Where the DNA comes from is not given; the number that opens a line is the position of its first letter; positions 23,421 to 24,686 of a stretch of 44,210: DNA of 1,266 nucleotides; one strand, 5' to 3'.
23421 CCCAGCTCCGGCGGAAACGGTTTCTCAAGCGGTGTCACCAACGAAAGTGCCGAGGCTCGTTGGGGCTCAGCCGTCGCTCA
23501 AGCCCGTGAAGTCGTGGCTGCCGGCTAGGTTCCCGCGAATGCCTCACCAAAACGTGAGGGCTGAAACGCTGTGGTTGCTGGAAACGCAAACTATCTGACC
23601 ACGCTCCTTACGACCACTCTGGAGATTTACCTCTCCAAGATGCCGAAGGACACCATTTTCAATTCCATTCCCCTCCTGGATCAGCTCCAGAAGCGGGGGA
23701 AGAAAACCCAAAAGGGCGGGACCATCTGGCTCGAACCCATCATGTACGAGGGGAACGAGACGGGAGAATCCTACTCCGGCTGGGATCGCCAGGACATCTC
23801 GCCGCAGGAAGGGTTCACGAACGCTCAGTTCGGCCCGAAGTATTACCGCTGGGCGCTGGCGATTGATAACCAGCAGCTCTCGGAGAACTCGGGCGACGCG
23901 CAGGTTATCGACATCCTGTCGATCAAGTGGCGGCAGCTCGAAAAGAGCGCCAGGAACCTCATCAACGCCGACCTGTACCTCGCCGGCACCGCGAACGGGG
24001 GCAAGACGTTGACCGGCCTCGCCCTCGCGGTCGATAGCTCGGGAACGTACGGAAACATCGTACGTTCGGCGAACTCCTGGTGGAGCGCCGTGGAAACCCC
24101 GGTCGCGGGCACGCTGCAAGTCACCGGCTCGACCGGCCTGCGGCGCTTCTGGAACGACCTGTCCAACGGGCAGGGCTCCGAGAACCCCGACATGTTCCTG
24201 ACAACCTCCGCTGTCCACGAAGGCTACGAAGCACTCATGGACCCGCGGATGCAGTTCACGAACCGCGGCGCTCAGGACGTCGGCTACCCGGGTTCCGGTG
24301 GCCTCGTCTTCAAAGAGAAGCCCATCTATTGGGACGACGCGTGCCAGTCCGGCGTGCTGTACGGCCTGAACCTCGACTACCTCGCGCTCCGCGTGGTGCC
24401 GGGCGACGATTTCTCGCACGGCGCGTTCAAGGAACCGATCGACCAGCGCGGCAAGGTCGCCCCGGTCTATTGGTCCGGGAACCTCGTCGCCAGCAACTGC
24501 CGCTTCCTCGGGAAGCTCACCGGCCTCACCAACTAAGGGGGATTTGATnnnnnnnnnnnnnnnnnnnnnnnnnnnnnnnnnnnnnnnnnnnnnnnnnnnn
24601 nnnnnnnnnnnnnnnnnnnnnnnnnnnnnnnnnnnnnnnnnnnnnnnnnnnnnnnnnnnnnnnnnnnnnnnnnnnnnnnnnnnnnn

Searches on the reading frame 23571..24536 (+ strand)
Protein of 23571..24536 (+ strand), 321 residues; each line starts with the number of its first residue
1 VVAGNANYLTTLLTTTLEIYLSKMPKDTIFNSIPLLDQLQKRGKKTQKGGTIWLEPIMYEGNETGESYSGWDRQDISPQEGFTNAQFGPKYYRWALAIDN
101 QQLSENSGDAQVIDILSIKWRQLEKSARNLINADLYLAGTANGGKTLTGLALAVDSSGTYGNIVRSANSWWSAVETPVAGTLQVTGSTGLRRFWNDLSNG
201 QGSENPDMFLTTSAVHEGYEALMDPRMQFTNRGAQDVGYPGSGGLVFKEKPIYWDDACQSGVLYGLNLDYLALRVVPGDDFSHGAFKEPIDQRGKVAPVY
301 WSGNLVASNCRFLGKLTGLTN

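Call 26: search_protein_families(library=phrogs, proteins=[window:23571-24536:+], max_evalue=0.001)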
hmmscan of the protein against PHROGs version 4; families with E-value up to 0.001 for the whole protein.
window:23571-24536:+ (321 aa): 2 families
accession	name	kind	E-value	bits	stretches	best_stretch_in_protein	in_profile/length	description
phrog_9953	-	head and packaging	1.9e-47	163.3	1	9-317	9-327/329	major head protein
phrog_14242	-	head and packaging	1.4e-10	41.5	1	145-276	215-342/396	major head protein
